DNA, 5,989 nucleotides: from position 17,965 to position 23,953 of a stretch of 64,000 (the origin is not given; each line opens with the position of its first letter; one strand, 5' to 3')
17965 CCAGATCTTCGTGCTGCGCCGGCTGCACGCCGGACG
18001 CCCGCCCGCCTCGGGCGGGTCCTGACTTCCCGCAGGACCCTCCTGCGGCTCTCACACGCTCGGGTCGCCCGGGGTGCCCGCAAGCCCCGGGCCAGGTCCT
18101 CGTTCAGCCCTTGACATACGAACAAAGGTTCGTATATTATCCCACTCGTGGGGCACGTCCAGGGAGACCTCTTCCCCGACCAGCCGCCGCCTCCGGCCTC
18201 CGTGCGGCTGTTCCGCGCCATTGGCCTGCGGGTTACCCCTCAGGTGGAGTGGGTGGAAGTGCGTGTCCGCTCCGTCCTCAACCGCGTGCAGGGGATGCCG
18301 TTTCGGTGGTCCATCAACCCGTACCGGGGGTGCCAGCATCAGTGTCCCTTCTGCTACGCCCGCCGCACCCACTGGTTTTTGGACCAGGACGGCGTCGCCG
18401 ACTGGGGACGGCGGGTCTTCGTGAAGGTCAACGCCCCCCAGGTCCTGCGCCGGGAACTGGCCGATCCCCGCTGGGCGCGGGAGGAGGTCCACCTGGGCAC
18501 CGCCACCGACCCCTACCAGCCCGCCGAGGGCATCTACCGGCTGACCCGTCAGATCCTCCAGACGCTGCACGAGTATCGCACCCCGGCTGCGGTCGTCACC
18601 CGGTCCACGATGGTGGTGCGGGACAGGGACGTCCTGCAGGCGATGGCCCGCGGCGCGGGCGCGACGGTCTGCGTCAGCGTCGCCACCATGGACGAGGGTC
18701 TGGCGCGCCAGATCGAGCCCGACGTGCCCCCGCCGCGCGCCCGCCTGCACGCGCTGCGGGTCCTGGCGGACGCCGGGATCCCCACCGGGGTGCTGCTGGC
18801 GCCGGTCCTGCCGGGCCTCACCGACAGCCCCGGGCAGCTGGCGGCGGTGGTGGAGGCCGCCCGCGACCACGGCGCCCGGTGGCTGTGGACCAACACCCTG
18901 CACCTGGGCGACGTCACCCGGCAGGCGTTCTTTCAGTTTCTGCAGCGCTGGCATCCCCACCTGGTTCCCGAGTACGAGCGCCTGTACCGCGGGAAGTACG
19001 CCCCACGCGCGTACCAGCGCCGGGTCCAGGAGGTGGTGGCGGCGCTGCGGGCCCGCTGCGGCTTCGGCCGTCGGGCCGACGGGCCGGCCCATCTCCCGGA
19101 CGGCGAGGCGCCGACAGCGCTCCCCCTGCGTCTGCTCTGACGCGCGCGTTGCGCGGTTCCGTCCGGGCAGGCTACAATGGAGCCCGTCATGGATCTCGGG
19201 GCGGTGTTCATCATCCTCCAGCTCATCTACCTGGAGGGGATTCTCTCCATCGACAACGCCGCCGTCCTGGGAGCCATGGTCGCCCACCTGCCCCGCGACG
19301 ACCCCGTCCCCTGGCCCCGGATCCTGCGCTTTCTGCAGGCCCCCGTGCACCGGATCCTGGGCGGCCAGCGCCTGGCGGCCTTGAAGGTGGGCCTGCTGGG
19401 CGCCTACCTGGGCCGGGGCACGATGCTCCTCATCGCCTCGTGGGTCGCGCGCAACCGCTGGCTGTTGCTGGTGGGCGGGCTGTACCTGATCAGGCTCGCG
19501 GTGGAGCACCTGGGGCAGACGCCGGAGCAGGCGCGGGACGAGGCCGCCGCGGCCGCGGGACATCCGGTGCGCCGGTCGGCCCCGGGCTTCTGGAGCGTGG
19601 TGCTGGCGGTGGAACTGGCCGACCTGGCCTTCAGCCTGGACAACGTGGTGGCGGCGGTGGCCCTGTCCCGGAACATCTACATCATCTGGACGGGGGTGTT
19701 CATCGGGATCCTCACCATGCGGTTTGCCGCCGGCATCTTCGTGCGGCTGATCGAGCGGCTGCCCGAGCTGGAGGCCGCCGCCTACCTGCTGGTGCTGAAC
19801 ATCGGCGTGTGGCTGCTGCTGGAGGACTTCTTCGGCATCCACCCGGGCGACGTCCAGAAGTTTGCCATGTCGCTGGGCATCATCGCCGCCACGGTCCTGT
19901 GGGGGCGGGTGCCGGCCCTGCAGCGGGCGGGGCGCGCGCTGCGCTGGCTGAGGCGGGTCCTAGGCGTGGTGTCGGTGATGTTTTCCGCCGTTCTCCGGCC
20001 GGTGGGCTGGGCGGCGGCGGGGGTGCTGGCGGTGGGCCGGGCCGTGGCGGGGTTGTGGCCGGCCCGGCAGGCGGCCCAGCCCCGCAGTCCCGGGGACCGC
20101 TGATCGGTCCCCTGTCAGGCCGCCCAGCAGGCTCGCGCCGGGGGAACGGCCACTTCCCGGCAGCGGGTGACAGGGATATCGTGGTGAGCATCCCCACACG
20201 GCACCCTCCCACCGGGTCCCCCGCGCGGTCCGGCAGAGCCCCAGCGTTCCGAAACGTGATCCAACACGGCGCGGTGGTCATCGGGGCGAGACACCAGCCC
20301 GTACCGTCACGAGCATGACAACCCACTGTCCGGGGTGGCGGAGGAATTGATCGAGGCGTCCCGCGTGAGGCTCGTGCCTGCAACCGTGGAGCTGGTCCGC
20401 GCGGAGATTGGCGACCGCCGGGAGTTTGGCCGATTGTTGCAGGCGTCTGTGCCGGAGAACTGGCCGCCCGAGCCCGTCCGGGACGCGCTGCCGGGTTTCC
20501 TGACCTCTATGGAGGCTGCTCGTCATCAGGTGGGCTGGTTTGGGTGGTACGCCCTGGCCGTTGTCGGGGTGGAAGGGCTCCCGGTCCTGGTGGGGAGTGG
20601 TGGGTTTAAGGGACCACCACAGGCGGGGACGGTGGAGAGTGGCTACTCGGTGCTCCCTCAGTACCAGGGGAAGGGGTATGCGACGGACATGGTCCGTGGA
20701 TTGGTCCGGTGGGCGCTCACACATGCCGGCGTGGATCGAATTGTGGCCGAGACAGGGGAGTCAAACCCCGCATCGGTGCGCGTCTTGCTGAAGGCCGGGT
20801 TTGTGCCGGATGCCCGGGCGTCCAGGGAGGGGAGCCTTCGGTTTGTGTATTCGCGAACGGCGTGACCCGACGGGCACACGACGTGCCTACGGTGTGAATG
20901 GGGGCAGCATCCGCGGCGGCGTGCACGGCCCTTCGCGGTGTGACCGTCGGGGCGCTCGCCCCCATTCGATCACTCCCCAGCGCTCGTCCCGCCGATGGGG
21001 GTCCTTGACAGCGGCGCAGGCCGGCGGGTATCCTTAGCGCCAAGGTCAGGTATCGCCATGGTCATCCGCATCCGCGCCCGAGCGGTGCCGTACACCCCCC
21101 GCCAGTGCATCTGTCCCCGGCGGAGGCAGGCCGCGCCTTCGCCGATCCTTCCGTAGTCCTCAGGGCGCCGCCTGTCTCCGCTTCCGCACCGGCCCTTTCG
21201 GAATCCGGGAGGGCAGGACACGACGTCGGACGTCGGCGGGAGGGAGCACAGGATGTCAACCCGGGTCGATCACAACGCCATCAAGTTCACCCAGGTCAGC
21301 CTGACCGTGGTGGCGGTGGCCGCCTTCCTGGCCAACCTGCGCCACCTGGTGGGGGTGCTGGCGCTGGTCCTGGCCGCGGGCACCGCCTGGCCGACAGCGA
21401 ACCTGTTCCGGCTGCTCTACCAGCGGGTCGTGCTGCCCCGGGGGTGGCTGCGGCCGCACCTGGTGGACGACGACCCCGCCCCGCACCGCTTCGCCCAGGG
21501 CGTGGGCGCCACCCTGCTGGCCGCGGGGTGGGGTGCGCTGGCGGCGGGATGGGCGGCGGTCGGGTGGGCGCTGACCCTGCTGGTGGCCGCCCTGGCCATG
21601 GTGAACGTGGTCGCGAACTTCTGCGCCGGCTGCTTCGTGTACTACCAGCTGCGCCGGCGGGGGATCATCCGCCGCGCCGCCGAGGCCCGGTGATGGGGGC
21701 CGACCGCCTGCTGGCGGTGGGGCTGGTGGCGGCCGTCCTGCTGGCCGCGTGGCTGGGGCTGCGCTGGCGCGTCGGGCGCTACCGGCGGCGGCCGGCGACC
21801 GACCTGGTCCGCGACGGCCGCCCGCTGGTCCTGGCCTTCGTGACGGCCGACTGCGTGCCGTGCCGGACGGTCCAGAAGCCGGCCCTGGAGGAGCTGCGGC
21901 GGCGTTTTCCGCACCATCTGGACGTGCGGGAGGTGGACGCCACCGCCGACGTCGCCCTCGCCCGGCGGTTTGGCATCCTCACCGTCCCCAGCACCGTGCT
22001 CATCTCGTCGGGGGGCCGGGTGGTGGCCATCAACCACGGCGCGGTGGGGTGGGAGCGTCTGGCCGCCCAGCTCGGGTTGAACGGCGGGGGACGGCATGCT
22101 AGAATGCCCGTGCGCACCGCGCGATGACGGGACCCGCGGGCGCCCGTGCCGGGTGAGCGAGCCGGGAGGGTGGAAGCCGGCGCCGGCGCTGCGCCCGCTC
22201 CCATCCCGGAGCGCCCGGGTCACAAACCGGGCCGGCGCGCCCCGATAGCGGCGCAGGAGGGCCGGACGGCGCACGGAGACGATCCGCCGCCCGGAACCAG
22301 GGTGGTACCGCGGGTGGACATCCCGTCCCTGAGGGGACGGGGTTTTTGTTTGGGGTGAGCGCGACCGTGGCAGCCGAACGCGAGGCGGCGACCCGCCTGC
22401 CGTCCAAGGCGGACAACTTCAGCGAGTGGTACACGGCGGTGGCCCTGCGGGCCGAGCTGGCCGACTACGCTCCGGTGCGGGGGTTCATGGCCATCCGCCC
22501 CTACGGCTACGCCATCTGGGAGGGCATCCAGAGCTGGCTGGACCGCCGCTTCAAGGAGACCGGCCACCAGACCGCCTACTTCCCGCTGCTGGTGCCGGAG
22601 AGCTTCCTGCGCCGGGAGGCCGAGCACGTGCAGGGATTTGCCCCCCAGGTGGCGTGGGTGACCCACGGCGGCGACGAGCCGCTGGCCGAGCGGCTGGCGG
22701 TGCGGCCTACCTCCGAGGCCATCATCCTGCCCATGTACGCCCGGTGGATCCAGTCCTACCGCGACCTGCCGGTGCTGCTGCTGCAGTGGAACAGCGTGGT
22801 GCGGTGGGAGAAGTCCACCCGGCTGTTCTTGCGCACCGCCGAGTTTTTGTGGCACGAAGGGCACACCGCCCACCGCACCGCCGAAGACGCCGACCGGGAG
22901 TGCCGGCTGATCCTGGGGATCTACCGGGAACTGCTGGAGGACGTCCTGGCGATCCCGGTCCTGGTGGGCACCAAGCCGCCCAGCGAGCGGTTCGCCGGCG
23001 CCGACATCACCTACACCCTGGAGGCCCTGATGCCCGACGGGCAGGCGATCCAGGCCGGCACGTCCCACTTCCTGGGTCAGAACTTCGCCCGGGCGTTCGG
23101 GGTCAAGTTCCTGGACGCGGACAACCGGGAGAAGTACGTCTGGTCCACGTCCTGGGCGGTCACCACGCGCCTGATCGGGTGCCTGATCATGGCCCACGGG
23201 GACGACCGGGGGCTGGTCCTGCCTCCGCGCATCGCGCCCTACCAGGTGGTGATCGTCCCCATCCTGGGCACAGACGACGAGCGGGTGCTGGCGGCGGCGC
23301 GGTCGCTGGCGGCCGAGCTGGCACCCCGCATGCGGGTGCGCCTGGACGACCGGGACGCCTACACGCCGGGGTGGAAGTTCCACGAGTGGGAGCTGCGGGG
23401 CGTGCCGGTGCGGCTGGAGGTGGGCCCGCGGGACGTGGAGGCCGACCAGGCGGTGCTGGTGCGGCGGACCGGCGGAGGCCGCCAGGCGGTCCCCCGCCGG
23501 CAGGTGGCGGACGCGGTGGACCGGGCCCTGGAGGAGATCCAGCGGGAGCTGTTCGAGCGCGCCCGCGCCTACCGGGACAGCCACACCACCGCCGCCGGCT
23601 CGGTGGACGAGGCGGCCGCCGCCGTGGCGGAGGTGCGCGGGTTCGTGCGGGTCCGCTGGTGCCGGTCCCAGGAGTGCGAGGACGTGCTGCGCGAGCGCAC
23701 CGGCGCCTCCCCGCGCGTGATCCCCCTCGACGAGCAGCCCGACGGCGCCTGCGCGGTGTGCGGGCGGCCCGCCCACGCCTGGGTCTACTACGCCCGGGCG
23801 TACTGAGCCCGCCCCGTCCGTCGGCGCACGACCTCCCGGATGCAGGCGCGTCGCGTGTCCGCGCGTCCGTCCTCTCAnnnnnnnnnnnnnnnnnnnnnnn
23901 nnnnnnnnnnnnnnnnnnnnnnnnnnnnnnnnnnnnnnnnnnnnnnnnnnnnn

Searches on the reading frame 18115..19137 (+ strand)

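Call 47: search_protein_families(library=pfam, proteins=[window:18115-19137:+], max_evalue=0.000001)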
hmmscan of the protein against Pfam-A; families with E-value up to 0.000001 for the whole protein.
window:18115-19137:+ (341 aa): 1 family
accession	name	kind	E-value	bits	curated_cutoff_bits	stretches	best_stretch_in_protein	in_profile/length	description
PF04055.27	Radical_SAM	-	2e-14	54.6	29.5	1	67-238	1-157/166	Radical SAM superfamily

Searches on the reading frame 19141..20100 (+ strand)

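Call 47: search_protein_families(library=pfam, proteins=[window:19141-20100:+], max_evalue=0.000001)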
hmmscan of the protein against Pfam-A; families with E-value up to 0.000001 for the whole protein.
window:19141-20100:+ (320 aa): 1 family
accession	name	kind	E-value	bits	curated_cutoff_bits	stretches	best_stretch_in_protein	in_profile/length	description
PF03741.22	TerC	-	5.3e-40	137.5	27.8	1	70-228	23-177/178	Integral membrane protein TerC family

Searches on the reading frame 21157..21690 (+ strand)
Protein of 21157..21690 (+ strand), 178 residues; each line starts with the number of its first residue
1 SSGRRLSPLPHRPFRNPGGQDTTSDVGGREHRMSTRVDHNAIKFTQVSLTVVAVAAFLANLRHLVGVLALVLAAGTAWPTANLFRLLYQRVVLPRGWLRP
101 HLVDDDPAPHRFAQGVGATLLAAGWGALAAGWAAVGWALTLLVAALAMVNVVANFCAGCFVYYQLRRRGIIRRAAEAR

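Call 47: search_protein_families(library=pfam, proteins=[window:21157-21690:+], max_evalue=0.000001)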
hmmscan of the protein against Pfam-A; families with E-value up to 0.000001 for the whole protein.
window:21157-21690:+ (178 aa): 1 family
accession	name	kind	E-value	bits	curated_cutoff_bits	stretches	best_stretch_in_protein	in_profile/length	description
PF14340.12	DUF4395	-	2.1e-29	102.9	24.5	1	37-167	1-130/130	Domain of unknown function (DUF4395)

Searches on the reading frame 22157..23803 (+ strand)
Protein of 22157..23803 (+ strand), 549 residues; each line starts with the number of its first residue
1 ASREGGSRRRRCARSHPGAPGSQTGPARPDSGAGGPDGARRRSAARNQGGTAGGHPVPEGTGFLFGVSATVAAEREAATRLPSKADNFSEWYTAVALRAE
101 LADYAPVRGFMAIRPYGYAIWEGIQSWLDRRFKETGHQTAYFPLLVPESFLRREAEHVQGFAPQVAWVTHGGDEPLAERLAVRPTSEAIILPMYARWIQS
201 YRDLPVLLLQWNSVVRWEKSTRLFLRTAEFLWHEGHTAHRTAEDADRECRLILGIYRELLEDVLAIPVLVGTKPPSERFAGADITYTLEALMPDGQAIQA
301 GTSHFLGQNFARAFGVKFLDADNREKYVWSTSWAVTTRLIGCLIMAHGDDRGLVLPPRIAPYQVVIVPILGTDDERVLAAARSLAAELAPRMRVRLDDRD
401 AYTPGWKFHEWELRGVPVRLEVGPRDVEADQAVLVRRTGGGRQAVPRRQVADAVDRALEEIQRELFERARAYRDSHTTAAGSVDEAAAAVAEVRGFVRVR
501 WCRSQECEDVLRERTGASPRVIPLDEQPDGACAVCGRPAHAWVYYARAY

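Call 47: search_protein_families(library=pfam, proteins=[window:22157-23803:+], max_evalue=0.000001)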
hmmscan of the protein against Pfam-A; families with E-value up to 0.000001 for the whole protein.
window:22157-23803:+ (549 aa): 3 families
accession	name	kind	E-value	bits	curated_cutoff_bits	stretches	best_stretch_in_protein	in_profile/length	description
PF00587.30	tRNA-synt_2b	-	1.9e-18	67.6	29.3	1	176-344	7-176/179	tRNA synthetase class II core domain (G, H, P, S and T)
PF09180.16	ProRS-C_1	-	3.1e-18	66.1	31.5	1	484-549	2-71/71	Prolyl-tRNA synthetase, C-terminal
PF03129.25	HGTP_anticodon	-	2.3e-16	60.1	21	1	363-454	1-91/94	Anticodon binding domain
